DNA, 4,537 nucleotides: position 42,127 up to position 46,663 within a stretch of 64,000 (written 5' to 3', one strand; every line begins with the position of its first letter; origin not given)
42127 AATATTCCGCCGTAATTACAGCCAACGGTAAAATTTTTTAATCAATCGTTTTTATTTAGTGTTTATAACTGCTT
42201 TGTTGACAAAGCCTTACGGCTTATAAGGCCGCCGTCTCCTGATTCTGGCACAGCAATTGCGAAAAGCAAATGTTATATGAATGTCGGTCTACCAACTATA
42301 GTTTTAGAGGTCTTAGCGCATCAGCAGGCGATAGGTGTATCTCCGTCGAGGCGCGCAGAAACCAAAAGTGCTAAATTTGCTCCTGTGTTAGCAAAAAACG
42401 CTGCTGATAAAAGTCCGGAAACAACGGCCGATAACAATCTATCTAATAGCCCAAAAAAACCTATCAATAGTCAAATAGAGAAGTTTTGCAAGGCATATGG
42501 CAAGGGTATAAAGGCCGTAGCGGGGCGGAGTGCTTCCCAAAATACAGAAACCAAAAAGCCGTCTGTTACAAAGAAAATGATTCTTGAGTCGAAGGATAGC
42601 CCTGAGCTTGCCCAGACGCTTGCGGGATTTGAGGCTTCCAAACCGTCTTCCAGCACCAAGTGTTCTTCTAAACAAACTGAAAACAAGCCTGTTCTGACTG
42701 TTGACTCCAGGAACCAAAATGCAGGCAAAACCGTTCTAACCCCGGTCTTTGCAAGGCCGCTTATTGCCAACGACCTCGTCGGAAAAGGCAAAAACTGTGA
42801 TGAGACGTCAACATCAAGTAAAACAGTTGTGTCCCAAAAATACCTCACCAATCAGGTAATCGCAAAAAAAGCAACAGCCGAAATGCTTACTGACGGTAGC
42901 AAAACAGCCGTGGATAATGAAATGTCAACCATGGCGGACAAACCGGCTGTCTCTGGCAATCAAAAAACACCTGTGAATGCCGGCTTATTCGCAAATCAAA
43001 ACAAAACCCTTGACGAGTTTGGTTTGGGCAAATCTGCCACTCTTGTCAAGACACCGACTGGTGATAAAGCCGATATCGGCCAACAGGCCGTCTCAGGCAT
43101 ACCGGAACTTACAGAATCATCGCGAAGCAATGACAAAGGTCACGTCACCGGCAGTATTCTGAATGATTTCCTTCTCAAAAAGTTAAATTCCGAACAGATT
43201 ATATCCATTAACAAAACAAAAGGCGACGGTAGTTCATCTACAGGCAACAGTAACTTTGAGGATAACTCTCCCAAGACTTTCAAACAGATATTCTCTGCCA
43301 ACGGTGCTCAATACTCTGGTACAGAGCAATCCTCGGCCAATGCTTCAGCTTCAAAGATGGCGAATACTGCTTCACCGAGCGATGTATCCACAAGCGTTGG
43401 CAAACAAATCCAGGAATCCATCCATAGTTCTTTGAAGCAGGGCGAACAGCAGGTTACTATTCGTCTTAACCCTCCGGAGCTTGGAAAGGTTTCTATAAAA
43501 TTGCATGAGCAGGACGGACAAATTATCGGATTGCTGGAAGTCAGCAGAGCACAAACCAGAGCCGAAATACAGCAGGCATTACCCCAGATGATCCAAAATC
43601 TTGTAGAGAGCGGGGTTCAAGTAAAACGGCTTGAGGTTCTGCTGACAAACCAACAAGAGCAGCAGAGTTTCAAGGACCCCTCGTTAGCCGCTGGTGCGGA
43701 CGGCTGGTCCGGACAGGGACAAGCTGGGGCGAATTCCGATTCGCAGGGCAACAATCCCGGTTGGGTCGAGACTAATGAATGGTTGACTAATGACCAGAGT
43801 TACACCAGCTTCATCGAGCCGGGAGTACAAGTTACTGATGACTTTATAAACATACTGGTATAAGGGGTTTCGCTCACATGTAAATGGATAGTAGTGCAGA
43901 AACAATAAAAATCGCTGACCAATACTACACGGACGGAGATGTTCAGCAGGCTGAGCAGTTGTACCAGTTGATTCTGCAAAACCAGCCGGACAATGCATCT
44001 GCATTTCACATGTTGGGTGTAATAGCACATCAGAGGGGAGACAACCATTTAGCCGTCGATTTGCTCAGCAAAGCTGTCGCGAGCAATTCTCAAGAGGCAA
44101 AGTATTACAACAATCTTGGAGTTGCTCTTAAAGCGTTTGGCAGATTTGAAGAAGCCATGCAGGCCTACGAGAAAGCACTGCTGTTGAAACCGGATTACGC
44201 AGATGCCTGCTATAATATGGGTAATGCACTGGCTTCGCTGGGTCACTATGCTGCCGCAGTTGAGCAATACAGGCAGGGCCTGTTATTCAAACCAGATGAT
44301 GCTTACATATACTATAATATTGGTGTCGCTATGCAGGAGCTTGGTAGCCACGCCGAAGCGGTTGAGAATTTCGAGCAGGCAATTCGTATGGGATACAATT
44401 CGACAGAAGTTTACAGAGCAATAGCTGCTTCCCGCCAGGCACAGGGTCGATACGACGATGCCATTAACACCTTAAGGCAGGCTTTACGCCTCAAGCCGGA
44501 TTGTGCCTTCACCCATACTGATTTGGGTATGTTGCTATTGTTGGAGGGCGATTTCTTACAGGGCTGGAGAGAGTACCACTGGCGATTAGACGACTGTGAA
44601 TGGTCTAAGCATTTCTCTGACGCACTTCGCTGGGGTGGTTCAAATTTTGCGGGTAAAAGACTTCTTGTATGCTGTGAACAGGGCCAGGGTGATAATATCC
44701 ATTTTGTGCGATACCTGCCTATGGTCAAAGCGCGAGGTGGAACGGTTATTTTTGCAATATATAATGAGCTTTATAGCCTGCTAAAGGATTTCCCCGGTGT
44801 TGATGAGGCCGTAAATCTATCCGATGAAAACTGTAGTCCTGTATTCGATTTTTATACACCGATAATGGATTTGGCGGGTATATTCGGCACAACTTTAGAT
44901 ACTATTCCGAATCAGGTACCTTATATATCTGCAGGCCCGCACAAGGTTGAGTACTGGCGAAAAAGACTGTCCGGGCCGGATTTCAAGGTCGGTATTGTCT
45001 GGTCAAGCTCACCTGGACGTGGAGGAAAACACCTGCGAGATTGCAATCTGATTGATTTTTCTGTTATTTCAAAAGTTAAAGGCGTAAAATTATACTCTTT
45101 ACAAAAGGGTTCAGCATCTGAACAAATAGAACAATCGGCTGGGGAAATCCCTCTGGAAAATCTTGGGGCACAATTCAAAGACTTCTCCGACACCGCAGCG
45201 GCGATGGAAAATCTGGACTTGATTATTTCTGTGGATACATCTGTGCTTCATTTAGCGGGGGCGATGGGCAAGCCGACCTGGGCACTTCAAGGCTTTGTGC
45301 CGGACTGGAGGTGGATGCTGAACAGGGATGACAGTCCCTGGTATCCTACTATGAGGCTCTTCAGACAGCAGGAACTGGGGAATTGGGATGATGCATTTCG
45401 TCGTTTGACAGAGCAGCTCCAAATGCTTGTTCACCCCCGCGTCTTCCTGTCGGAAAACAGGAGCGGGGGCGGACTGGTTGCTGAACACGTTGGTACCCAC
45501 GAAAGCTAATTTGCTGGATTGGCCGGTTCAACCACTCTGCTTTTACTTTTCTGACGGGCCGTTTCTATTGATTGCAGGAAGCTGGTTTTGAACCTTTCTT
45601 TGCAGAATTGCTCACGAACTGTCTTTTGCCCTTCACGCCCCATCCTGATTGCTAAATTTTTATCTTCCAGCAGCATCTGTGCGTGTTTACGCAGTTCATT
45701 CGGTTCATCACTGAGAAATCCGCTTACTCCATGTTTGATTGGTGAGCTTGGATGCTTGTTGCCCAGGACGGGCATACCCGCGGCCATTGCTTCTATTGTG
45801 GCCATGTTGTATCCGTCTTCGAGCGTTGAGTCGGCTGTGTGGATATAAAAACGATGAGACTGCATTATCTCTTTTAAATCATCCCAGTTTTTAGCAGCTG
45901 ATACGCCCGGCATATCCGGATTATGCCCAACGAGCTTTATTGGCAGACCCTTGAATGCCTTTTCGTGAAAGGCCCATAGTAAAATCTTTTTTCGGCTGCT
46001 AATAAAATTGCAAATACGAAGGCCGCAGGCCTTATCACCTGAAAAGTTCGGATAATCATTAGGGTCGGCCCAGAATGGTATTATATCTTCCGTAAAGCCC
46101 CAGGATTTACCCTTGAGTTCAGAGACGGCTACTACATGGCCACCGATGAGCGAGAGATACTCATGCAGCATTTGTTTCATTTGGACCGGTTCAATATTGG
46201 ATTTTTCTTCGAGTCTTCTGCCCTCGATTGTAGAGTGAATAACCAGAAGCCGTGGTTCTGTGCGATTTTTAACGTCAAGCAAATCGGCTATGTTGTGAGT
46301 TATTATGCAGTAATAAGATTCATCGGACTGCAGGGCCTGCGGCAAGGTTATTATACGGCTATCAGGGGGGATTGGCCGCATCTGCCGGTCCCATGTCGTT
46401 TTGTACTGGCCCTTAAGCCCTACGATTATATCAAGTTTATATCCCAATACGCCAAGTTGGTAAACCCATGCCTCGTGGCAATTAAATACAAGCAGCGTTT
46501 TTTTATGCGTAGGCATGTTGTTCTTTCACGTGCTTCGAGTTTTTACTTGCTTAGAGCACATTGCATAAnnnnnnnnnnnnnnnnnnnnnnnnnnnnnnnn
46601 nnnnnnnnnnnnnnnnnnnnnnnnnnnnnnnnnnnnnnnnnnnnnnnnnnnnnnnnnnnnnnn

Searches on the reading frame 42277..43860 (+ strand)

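Call 17: search_protein_families(library=pfam, proteins=[window:42277-43860:+], max_evalue=0.001)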
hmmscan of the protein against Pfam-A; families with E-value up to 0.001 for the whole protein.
window:42277-43860:+ (528 aa): 1 family
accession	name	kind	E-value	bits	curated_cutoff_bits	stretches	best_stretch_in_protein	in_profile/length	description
PF02120.21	Flg_hook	-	8.2e-16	58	29.8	1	383-463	5-85/85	Flagellar hook-length control protein FliK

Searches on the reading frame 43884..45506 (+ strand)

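Call 17: search_protein_families(library=pfam, proteins=[window:43884-45506:+], max_evalue=0.001)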
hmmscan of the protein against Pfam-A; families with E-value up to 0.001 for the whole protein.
window:43884-45506:+ (541 aa): 22 families
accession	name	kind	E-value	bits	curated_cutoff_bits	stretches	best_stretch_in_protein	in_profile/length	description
PF13414.12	TPR_11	-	3.9e-32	110.1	26.8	3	113-154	1-42/42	TPR repeat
PF00515.34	TPR_1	-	1.3e-29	101.2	27.8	3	72-105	1-34/34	Tetratricopeptide repeat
PF07719.23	TPR_2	-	1.2e-28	97.2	27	3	72-105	1-34/34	Tetratricopeptide repeat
PF13181.12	TPR_8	-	6.4e-26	88.7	25.7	2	72-105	1-34/34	Tetratricopeptide repeat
PF13424.12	TPR_12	-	8.4e-22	77.6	30.1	2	105-169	9-74/77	Tetratricopeptide repeat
PF13432.12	TPR_16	-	2e-20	73.3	32.7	4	44-104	3-63/65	Tetratricopeptide repeat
PF13428.12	TPR_14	-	5.3e-19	67.2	23.5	0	175-214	2-41/44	Tetratricopeptide repeat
PF14559.12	TPR_19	-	5.9e-19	68.6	25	2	84-142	3-61/68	Tetratricopeptide repeat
PF13431.12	TPR_17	-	3.9e-17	61.5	24.4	0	94-126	1-33/34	Tetratricopeptide repeat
PF13176.12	TPR_7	-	1.5e-15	56.3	27.9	0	179-206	4-31/36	Tetratricopeptide repeat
PF13371.12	TPR_9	-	1.7e-13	50.8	35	1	87-128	10-51/73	Tetratricopeptide repeat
PF13374.12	TPR_10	-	8.4e-13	48.3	27.5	1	72-99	2-29/42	Tetratricopeptide repeat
PF23914.1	TPR_CcmH_CycH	-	9.1e-12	45.5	42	2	17-64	100-147/158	Cytochrome c-type biogenesis protein H TPR domain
PF13174.12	TPR_6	-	2.5e-10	40.8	26.3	0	143-167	3-27/33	Tetratricopeptide repeat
PF24575.1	TPR_Slam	-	1.4e-08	35.5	35.2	0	179-220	52-93/104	Surface lipoprotein assembly modifier, N-terminal TPR repeats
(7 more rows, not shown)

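Call 80: search_protein_families(library=ncbifam, proteins=[window:43884-45506:+], max_evalue=0.001)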
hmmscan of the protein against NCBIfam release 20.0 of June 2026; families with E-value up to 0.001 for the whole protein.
window:43884-45506:+ (541 aa): 31 families (the best 25 are shown)
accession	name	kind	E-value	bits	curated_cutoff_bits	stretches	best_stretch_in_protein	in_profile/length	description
NF040959.1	MamA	equivalog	6.7e-28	97.5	200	2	77-203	76-202/204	magnetosome protein MamA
NF033762.1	social_mot_Tgl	equivalog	1.1e-22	80.6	225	2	44-133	37-127/252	social motility TPR repeat lipoprotein Tgl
TIGR02521.1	type_IV_pilW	equivalog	2.7e-20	72.9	154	2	86-228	45-189/234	type IV pilus biogenesis/stability protein PilW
TIGR02917.1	PEP_TPR_lipo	equivalog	1.8e-18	65.9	312.2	2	10-125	776-890/899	XrtA/PEP-CTERM system TPR-repeat protein PrsT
NF033920.0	C39_PA2778_fam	equivalog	3.3e-16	59.5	150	2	6-102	158-254/255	PA2778 family cysteine peptidase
NF002725.1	PRK02603.1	equivalog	7.9e-16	58.5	143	2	138-222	33-120/173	photosystem I assembly protein Ycf3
TIGR02552.1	LcrH_SycD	equivalog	1e-14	54.4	104.8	2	110-175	56-121/136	SycD/LcrH family type III secretion system chaperone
NF033758.1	gliding_GltE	equivalog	3.2e-14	52.8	225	2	63-131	281-350/411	adventurous gliding motility TPR repeat lipoprotein GltE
NF008391.2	PRK11189.1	equivalog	5.4e-13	49.1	250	2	26-141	53-168/297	lipoprotein NlpI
TIGR00990.1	3a0801s09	subfamily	2.1e-11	43.2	757.25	2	29-126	118-214/615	mitochondrial import receptor subunit TOM70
NF047371.1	FlcA_CTERM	equivalog_domain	2.7e-10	39.3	300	2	13-99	448-534/646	periplasmic flagellar collar protein FlcA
NF007302.0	PRK09782.1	equivalog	3.8e-10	38.4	1223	2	143-226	582-664/990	phage receptor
TIGR03939.1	PGA_TPR_OMP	equivalog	1.6e-09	36.6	366.65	1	17-139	99-222/800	poly-beta-1,6 N-acetyl-D-glucosamine export porin PgaA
NF008757.0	PRK11788.1-5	equivalog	3.3e-09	36.4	363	1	8-215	111-323/388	lipopolysaccharide assembly protein LapB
NF053607.1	CHU_0125_OmpA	equivalog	6.6e-09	34.8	620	1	7-99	22-114/639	CHU_0125 family OmpA-like outer membrane integrity protein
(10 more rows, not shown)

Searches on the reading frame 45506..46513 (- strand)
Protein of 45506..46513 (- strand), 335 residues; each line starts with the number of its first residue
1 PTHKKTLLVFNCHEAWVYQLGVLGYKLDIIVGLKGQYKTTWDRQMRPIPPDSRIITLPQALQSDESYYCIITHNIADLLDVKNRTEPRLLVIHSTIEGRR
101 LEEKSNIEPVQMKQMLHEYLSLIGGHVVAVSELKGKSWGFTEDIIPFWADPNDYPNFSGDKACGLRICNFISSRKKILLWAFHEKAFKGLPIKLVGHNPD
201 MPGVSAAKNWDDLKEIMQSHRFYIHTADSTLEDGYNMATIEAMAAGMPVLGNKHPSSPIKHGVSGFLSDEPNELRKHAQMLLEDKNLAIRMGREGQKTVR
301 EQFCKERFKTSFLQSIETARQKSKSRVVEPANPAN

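Call 17: search_protein_families(library=pfam, proteins=[window:45506-46513:-], max_evalue=0.001)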
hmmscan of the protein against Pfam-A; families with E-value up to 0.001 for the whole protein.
window:45506-46513:- (335 aa): 3 families
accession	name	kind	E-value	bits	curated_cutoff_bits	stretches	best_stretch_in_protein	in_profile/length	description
PF00534.26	Glycos_transf_1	-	3.6e-09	36.8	26.4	1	208-297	81-171/172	Glycosyl transferases group 1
PF13692.12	Glyco_trans_1_4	-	2.4e-07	31.5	27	1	204-284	61-142/142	Glycosyl transferases group 1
PF13524.12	Glyco_trans_1_2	-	7.4e-07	29.7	25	1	187-308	12-139/144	Glycosyl transferase-like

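Call 80: search_protein_families(library=ncbifam, proteins=[window:45506-46513:-], max_evalue=0.001)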
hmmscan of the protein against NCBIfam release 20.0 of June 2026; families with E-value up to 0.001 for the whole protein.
window:45506-46513:- (335 aa): 6 families
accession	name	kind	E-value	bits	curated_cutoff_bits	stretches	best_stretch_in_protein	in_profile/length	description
NF038229.1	Glyco4_Geo_Pelo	equivalog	5e-10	38.9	400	1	232-310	247-327/338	GPMC system family 4 glycosyltransferase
NF041876.1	EPS_EpsE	equivalog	1.1e-08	34.8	400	1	214-307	291-384/389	exopolysaccharide biosynthesis GT4 family glycosyltransferase EpsE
TIGR03999.1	thiol_BshA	equivalog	1.3e-06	27.6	273.7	1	233-313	283-367/375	N-acetyl-alpha-D-glucosaminyl L-malate synthase BshA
TIGR03088.1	stp2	hypoth_equivalog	9.4e-06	24.9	409.05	1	211-311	264-365/374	TIGR03088 family PEP-CTERM/XrtA system glycosyltransferase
NF012028.0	PRK15484.1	subfamily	4.6e-05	22.7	618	0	228-316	283-375/380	lipopolysaccharide N-acetylglucosaminyltransferase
NF041139.1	TreT_Thcocales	equivalog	0.00036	19.4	775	1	231-309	322-402/412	trehalose synthase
